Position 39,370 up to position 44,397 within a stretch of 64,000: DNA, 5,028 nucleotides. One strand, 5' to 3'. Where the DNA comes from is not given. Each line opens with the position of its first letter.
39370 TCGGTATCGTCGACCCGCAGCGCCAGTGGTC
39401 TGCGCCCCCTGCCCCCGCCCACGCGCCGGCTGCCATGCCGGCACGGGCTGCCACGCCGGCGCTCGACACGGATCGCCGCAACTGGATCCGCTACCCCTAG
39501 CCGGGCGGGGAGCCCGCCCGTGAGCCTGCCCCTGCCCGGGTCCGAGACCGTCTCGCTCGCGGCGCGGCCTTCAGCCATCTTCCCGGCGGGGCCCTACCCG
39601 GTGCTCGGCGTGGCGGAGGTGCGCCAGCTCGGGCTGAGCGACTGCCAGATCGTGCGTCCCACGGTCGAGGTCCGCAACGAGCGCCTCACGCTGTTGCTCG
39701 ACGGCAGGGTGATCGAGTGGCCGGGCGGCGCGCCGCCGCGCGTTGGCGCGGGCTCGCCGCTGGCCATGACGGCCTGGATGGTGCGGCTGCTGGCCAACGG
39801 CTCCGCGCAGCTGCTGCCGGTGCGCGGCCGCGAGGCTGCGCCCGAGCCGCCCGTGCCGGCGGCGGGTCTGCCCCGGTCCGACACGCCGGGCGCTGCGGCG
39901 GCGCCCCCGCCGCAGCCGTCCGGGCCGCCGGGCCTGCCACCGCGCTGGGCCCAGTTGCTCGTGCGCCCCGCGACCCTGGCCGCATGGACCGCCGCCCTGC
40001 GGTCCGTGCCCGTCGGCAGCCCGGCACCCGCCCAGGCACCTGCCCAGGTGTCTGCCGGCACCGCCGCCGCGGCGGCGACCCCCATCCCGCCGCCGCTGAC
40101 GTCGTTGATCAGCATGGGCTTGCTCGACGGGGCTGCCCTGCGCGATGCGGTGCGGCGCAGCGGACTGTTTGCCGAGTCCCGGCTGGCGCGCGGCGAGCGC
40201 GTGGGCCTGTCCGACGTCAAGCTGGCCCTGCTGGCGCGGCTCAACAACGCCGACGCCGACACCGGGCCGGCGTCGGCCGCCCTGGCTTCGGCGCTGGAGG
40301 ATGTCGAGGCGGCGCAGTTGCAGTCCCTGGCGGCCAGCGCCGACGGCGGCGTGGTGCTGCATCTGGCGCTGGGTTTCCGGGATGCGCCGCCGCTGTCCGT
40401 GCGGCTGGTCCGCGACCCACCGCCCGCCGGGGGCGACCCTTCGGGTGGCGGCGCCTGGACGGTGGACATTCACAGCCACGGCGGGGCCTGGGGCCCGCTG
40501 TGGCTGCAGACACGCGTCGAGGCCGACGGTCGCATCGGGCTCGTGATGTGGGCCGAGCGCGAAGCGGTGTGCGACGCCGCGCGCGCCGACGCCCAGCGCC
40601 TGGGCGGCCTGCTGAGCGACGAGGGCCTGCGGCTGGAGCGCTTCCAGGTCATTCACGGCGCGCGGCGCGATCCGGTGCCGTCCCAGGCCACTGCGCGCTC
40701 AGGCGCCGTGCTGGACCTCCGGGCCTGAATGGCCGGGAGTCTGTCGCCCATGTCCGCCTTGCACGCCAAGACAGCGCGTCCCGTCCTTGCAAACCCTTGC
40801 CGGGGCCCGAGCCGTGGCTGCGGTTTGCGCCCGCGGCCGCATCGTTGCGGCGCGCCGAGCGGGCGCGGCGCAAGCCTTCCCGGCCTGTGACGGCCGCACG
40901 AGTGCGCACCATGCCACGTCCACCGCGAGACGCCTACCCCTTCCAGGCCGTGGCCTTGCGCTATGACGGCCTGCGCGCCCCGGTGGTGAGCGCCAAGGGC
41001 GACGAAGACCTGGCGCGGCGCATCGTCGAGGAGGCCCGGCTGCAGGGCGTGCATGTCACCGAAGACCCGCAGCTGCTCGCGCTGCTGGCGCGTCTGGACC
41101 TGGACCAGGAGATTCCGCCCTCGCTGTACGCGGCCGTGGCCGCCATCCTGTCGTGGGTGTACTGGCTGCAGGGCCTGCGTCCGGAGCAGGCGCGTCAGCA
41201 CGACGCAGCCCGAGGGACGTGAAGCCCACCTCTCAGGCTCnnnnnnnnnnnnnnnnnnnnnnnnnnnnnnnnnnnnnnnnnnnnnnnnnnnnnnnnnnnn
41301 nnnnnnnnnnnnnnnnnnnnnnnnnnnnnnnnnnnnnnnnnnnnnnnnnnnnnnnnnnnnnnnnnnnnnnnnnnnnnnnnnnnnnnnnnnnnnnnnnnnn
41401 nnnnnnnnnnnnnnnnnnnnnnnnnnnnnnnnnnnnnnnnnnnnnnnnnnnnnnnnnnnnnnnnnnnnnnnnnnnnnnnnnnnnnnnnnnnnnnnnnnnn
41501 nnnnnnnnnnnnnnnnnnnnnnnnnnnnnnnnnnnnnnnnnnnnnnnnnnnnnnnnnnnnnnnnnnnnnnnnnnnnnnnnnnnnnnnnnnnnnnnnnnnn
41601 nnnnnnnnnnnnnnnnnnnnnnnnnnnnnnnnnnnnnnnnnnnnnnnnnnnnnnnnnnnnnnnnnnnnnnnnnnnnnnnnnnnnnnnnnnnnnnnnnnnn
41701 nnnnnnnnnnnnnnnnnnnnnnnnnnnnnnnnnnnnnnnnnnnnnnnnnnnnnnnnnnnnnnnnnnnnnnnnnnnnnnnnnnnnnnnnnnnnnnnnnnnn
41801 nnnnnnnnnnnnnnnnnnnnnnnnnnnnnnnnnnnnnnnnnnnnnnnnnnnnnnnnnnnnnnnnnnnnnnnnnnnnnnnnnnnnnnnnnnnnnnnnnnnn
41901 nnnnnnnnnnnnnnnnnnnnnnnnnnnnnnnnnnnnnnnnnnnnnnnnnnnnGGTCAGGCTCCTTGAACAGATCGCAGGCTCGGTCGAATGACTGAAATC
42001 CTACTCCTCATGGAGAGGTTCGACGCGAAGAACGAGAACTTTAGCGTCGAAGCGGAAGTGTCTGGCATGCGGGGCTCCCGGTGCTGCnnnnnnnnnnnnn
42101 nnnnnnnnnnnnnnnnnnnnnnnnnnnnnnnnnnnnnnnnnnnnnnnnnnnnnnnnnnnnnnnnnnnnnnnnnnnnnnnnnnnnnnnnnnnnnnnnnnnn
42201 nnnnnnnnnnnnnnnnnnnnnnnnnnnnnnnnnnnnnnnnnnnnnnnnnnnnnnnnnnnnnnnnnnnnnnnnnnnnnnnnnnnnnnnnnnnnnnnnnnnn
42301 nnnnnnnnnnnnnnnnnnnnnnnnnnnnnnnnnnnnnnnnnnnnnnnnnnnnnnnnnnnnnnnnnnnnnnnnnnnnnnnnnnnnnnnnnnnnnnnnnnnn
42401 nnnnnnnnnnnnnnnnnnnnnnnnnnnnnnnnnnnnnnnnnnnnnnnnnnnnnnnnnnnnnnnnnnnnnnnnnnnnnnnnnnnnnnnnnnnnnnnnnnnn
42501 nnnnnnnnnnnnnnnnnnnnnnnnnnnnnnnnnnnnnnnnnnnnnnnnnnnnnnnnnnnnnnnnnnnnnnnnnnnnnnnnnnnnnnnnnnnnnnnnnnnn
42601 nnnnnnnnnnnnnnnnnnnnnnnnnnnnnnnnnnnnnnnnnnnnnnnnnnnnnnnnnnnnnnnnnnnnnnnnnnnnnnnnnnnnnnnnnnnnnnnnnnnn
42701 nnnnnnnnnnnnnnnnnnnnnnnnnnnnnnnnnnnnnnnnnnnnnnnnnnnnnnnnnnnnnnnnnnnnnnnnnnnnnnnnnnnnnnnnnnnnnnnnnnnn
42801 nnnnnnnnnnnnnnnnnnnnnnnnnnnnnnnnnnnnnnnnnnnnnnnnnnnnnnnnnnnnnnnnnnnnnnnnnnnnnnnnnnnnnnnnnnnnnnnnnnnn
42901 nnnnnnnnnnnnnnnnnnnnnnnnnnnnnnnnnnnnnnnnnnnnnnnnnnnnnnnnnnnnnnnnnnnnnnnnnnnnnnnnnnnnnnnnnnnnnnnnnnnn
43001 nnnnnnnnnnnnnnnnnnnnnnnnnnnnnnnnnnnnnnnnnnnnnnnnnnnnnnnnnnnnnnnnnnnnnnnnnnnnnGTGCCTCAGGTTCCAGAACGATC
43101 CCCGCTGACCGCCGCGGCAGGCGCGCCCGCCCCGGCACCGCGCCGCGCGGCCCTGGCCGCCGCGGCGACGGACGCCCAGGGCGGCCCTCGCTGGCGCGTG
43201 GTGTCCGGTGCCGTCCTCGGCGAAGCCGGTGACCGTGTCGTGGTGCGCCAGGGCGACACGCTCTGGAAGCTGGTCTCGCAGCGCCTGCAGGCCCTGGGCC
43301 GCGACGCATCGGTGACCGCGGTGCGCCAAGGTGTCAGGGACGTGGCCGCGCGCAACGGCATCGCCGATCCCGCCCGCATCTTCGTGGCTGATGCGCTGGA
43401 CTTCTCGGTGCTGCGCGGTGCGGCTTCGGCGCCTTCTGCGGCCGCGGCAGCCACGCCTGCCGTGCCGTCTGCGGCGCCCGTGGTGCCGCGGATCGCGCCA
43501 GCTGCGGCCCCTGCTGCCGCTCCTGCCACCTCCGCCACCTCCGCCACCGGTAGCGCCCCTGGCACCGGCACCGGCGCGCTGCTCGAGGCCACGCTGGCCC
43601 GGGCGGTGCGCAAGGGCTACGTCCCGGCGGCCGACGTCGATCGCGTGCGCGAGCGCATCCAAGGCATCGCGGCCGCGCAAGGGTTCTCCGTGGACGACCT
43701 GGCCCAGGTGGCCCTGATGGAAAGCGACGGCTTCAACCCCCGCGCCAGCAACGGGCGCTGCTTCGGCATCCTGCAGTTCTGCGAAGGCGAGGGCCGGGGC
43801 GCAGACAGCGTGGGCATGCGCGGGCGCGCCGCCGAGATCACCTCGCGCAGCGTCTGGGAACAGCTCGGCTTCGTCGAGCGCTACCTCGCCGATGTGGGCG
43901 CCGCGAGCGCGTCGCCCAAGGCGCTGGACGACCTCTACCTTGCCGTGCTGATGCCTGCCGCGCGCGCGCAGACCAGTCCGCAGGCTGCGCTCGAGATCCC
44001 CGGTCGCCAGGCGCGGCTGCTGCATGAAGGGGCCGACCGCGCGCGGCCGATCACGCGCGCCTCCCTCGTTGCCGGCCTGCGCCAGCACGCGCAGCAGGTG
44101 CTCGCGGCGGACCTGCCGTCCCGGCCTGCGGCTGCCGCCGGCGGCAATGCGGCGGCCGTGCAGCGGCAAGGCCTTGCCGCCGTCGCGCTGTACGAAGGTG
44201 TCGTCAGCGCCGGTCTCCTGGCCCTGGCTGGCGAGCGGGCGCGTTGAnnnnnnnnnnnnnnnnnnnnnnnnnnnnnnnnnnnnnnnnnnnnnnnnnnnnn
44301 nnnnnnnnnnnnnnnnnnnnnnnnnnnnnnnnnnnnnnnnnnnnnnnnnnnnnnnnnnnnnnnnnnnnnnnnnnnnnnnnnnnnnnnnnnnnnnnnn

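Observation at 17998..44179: Recurrent palindrome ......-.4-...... upstream of sigma54 promoters: candidate enhancer code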

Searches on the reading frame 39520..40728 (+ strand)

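Call 87: search_protein_families(library=pfam, proteins=[window:39520-40728:+], max_evalue=1)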
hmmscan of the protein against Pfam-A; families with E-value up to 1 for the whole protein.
window:39520-40728:+ (402 aa): 1 family
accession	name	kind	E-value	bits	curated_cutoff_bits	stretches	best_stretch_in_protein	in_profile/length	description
PF02120.21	Flg_hook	-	2.4e-05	24.5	29.8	1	310-380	10-79/85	Flagellar hook-length control protein FliK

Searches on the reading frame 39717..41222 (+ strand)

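Call 13: search_protein_families(library=ncbifam, proteins=[window:39717-41222:+], max_evalue=0.00001)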
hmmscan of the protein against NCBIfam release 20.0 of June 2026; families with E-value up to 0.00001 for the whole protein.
window:39717-41222:+ (501 aa): 6 families
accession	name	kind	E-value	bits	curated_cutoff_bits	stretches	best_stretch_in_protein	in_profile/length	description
TIGR00789.1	flhB_rel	hypoth_equivalog_domain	7e-18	64.6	117.35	1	410-485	4-81/84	FlhB-like flagellar biosynthesis protein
TIGR00328.1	flhB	equivalog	2e-15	56.8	349.25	1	411-485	268-345/348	flagellar biosynthesis protein FlhB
NF009411.0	PRK12772.1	equivalog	3.1e-10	39.1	739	1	411-485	530-607/610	fused FliR family export protein/FlhB family type III secretion system protein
TIGR01404.2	FlhB_rel_III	equivalog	1.4e-09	37.9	358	1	411-482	265-339/341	type III secretion system export apparatus subunit SctU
NF009117.0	PRK12468.1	equivalog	2.5e-09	36.4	712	1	410-489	273-355/386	flagellar biosynthesis protein FlhB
NF009412.0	PRK12773.1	equivalog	5.6e-06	24.8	886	1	410-480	568-641/649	flagellar biosynthesis protein FlhB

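Call 55: search_protein_families(library=pfam, proteins=[window:39717-41222:+], max_evalue=0.001)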
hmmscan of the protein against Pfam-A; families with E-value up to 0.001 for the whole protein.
window:39717-41222:+ (501 aa): 1 family
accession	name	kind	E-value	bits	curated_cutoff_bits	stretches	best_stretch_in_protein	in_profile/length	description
PF01312.24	Bac_export_2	-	1.8e-16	60.7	24.4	1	411-481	262-335/335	FlhB HrpN YscU SpaS Family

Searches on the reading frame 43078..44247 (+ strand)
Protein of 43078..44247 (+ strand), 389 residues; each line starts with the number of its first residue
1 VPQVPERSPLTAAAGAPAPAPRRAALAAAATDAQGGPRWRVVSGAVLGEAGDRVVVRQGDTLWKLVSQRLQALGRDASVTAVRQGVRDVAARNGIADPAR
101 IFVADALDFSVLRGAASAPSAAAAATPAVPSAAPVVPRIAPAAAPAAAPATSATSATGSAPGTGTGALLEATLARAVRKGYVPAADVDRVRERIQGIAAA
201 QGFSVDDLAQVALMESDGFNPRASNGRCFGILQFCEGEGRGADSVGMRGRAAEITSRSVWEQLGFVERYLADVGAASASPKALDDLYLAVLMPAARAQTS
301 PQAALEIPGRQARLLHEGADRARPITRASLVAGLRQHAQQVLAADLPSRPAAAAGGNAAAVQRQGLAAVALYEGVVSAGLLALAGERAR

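Call 14: search_protein_families(library=pfam, proteins=[window:43078-44247:+], max_evalue=0.001)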
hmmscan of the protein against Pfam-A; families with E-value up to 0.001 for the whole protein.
window:43078-44247:+ (389 aa): 0 families

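Call 29: find_homologous_proteins(query=window:43078-44247:+, max_evalue=0.00001)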
Query window:43078-44247:+ (389 aa): 21 proteins with E <= 0.00001 among 8000 candidates.
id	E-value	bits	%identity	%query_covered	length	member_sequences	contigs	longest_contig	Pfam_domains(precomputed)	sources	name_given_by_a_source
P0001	2.9e-230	782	100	100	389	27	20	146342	-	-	-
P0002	2.7e-180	618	81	100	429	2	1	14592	-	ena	-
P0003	3.3e-166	571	79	92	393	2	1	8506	-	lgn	-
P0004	3.9e-120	420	62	100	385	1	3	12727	-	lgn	-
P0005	2.6e-115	404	65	83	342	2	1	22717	-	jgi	jgi:hypothetical protein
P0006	3.7e-112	393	61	87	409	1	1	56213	-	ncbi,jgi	jgi:hypothetical protein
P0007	8.8e-108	379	58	88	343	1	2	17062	-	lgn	-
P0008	3.4e-99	351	60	83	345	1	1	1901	-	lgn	-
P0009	1.1e-94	336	57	97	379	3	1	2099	-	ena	-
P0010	3.1e-92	328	58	87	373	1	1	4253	-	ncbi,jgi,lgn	ncbi:MAG: hypothetical protein RLZ83_1500 [Pseudomonadota bacterium]|jgi:hypothetical protein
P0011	3.9e-90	321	58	84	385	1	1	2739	-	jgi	jgi:hypothetical protein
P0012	8.4e-90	320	51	96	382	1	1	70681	-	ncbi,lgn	-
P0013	4.4e-88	314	62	70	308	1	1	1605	-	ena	-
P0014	2.0e-86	309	55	85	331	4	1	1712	-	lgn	-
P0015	1.3e-85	306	51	86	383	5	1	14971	-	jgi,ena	-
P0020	8.0e-52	195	46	79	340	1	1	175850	-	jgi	jgi:hypothetical protein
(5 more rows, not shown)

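Call 30: find_encoding_contigs(protein=P0006, flank=10000, max_places=2)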
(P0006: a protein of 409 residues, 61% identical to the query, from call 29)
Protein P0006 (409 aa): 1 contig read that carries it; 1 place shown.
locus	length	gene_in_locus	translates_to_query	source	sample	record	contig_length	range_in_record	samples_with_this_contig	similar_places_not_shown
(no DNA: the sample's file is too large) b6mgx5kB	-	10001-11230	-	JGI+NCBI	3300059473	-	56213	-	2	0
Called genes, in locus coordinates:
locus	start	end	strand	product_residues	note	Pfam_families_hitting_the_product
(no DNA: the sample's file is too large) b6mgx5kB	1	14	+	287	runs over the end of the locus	PF20560:MotA_N, PF01618:MotA_ExbB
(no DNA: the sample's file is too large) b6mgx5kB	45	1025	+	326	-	PF13677:MotB_plug, PF00691:OmpA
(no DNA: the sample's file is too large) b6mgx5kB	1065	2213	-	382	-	PF00158:Sigma54_activat, PF01078:Mg_chelatase (faint), PF13191:AAA_16 (faint), PF14532:Sigma54_activ_2, PF07728:AAA_5, PF25601:AAA_lid_14, PF02954:HTH_8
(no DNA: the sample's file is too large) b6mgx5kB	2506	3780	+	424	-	-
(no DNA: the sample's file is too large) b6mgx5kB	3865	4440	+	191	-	PF02169:LPP20 (weak)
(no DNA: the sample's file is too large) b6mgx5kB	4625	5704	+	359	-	-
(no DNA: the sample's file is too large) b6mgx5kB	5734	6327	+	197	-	-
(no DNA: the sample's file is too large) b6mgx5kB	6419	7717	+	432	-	-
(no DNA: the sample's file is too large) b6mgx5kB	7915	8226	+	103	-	PF01312:Bac_export_2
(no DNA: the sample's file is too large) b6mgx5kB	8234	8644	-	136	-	PF05130:FlgN (faint)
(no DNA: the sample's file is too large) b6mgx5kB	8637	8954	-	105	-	PF04316:FlgM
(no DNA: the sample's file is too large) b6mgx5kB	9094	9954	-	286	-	PF13144:ChapFlgA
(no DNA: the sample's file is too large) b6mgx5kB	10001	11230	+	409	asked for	-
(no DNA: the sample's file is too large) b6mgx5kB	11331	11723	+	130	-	PF00460:Flg_bb_rod (weak)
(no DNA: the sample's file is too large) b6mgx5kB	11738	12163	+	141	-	PF06429:Flg_bbr_C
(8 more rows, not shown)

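Call 31: find_encoding_contigs(protein=P0012, flank=10000, max_places=2)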
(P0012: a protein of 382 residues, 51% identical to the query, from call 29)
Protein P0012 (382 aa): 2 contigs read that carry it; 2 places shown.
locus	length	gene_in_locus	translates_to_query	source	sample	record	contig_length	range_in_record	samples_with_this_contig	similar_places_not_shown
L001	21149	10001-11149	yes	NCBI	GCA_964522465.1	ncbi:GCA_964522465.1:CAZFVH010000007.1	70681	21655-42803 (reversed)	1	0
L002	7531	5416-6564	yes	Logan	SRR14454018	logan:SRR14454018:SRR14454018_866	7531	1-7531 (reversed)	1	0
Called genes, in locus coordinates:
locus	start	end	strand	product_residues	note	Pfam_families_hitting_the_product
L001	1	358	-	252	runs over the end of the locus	PF01618:MotA_ExbB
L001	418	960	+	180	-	PF07603:Lcl_C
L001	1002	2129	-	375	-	PF00158:Sigma54_activat, PF14532:Sigma54_activ_2, PF07728:AAA_5, PF25601:AAA_lid_14, PF02954:HTH_8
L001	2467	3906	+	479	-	-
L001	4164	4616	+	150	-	PF02169:LPP20 (weak)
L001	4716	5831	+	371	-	-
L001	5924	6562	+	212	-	-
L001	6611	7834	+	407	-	PF02120:Flg_hook (weak)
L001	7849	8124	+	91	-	PF01312:Bac_export_2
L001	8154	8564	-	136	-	PF05130:FlgN (faint)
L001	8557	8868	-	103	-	PF04316:FlgM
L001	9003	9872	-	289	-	PF08666:SAF (weak), PF13144:ChapFlgA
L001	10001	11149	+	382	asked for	-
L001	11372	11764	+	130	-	PF00460:Flg_bb_rod (weak)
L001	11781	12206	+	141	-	PF00460:Flg_bb_rod (faint), PF06429:Flg_bbr_C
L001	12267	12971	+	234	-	PF03963:FlgD, PF13861:FLgD_tudor, PF13860:FlgD_ig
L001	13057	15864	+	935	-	PF00460:Flg_bb_rod, PF22692:LlgE_F_G_D1 (weak), PF07559:FlgE_D2, PF06429:Flg_bbr_C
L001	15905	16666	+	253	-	PF22692:LlgE_F_G_D1, PF06429:Flg_bbr_C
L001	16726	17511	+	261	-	PF00460:Flg_bb_rod, PF22692:LlgE_F_G_D1, PF06429:Flg_bbr_C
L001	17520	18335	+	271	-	PF02107:FlgH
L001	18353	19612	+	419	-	PF02119:FlgI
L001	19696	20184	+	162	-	PF10135:Rod-binding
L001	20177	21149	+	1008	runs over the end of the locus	PF22638:FlgK_D1, PF07196:Flagellin_IN (faint), PF06429:Flg_bbr_C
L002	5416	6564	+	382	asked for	-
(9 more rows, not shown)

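Call 32: find_encoding_contigs(protein=P0020, flank=10000, max_places=2)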
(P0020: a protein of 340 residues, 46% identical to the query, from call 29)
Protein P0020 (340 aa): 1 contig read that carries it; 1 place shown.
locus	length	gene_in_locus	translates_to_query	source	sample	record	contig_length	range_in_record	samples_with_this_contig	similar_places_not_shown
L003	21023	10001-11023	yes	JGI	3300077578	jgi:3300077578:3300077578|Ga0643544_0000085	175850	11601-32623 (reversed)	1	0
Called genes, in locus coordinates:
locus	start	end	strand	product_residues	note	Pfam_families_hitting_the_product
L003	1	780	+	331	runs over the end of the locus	-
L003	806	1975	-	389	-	PF13677:MotB_plug, PF00691:OmpA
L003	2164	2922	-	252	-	PF01618:MotA_ExbB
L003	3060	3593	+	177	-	PF07603:Lcl_C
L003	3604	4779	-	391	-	PF00158:Sigma54_activat, PF01078:Mg_chelatase (faint), PF13191:AAA_16 (weak), PF14532:Sigma54_activ_2, PF07728:AAA_5 (weak), PF25601:AAA_lid_14, PF02954:HTH_8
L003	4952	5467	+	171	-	PF02169:LPP20 (weak)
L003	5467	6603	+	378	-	-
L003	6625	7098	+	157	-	-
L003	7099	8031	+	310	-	PF02120:Flg_hook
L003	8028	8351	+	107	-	PF01312:Bac_export_2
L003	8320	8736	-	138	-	PF05130:FlgN (faint)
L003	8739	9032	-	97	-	PF04316:FlgM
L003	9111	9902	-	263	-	PF08666:SAF (weak), PF13144:ChapFlgA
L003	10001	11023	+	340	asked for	-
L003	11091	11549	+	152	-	PF00460:Flg_bb_rod (weak)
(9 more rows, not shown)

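Call 33: find_encoding_contigs(protein=P0005, flank=10000, max_places=1)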
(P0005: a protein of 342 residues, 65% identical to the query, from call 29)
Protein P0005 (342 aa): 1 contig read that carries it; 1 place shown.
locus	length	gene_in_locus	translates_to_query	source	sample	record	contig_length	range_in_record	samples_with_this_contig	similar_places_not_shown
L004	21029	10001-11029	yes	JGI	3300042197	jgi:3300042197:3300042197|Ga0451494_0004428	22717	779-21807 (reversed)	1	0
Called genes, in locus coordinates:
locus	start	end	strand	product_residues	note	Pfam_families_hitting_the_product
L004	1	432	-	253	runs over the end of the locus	PF01618:MotA_ExbB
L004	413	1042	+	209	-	PF07603:Lcl_C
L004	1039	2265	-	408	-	PF00158:Sigma54_activat, PF14532:Sigma54_activ_2, PF07728:AAA_5, PF25601:AAA_lid_14, PF02954:HTH_8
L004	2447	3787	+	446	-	-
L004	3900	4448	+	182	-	PF02169:LPP20 (weak)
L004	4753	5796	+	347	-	-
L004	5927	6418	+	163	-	-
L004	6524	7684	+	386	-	PF02120:Flg_hook (weak)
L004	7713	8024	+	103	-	PF01312:Bac_export_2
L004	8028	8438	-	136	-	PF05130:FlgN (faint)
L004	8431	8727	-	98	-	PF04316:FlgM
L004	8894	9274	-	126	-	PF13144:ChapFlgA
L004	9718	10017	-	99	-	-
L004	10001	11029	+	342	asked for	-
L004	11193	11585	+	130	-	PF00460:Flg_bb_rod (weak)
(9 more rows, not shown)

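Call 34: find_encoding_contigs(protein=P0007, flank=10000, max_places=1)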
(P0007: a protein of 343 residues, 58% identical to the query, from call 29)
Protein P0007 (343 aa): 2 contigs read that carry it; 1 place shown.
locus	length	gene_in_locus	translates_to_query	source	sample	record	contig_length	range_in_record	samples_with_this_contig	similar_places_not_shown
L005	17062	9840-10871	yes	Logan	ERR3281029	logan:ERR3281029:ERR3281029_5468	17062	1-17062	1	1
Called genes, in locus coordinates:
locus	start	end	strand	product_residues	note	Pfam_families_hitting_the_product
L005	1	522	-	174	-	?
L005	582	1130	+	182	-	PF07603:Lcl_C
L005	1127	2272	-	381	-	PF00158:Sigma54_activat, PF14532:Sigma54_activ_2, PF07728:AAA_5, PF25601:AAA_lid_14, PF02954:HTH_8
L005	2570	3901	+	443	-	-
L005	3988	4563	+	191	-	PF02169:LPP20 (weak)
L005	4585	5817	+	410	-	-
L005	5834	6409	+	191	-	-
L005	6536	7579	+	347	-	PF02120:Flg_hook (weak)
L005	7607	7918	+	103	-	PF01312:Bac_export_2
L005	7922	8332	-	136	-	PF05130:FlgN (faint)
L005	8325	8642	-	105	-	PF04316:FlgM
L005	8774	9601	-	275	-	PF13144:ChapFlgA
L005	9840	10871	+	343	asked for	-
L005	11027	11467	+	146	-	-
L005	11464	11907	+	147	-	PF06429:Flg_bbr_C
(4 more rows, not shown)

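Call 35: find_encoding_contigs(protein=P0002, flank=10000, max_places=1)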
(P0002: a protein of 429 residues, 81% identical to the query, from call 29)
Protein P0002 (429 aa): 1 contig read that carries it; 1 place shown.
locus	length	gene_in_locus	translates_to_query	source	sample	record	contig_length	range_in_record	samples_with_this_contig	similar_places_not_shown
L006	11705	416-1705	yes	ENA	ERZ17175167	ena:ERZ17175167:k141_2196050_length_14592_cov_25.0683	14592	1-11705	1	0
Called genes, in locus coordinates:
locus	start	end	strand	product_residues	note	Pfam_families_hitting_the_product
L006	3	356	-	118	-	?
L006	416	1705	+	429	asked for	-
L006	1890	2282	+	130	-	PF00460:Flg_bb_rod (weak)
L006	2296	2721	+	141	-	PF06429:Flg_bbr_C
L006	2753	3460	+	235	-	PF03963:FlgD, PF13861:FLgD_tudor, PF13860:FlgD_ig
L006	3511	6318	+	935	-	PF00460:Flg_bb_rod, PF22692:LlgE_F_G_D1 (weak), PF07559:FlgE_D2, PF06429:Flg_bbr_C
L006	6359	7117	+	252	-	PF22692:LlgE_F_G_D1, PF06429:Flg_bbr_C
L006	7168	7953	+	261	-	PF00460:Flg_bb_rod, PF22692:LlgE_F_G_D1, PF06429:Flg_bbr_C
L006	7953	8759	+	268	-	PF02107:FlgH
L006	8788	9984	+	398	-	PF02119:FlgI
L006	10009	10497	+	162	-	PF10135:Rod-binding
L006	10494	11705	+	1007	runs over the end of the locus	PF22638:FlgK_D1, PF07196:Flagellin_IN (faint), PF06429:Flg_bbr_C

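Call 36: find_encoding_contigs(protein=P0004, flank=10000, max_places=1)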
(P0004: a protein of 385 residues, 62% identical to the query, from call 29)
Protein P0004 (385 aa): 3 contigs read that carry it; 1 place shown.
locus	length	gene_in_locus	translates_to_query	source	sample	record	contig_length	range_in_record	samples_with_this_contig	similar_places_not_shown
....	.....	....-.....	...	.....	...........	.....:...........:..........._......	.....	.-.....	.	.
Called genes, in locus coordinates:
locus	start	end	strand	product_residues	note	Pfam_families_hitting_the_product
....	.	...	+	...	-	?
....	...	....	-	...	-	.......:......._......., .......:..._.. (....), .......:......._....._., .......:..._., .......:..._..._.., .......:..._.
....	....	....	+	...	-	-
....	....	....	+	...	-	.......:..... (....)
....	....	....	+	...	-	-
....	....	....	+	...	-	-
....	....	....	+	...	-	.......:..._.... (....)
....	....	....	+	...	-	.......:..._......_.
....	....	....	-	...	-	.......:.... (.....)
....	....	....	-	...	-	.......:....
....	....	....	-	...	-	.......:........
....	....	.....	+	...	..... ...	-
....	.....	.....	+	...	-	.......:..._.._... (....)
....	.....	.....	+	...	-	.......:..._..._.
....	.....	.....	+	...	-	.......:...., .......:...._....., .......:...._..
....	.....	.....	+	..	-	?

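Call 37: find_encoding_contigs(protein=P0015, flank=10000, max_places=1)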
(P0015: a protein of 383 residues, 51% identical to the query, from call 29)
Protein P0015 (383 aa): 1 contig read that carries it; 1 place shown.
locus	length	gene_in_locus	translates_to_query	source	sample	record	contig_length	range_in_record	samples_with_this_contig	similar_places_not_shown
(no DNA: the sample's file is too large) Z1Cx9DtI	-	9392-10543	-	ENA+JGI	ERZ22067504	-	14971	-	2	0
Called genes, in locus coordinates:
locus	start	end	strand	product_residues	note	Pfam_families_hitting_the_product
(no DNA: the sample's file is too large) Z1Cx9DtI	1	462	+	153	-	?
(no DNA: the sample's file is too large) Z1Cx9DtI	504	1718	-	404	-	PF13191:AAA_16 (weak), PF00158:Sigma54_activat, PF14532:Sigma54_activ_2, PF07728:AAA_5 (weak), PF25601:AAA_lid_14, PF02954:HTH_8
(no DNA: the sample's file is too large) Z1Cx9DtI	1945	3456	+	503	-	-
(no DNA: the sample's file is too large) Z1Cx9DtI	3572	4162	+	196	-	PF02169:LPP20 (weak)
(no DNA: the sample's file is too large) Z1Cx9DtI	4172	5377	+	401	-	-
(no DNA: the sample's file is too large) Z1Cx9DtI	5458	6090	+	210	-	-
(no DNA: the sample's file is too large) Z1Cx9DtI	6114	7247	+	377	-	PF02120:Flg_hook (weak)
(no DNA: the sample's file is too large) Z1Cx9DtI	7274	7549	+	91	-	PF01312:Bac_export_2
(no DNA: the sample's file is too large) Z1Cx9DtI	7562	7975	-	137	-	PF05130:FlgN (faint)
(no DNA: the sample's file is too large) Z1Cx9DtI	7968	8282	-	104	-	PF04316:FlgM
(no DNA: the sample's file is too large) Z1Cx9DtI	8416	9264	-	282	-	PF13144:ChapFlgA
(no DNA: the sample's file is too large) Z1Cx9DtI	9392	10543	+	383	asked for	-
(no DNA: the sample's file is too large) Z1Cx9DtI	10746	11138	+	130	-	PF00460:Flg_bb_rod (weak)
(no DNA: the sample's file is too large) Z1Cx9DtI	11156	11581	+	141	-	PF00460:Flg_bb_rod (faint), PF06429:Flg_bbr_C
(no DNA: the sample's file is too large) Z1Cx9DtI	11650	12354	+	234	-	PF03963:FlgD, PF13861:FLgD_tudor, PF13860:FlgD_ig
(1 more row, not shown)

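Call 87: search_protein_families(library=pfam, proteins=[window:43078-44247:+], max_evalue=1)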
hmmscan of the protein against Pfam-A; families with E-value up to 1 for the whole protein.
window:43078-44247:+ (389 aa): 1 family
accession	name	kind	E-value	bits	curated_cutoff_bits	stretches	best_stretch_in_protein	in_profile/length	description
PF01476.26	LysM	-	0.004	17.5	20.9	0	55-65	2-12/43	LysM domain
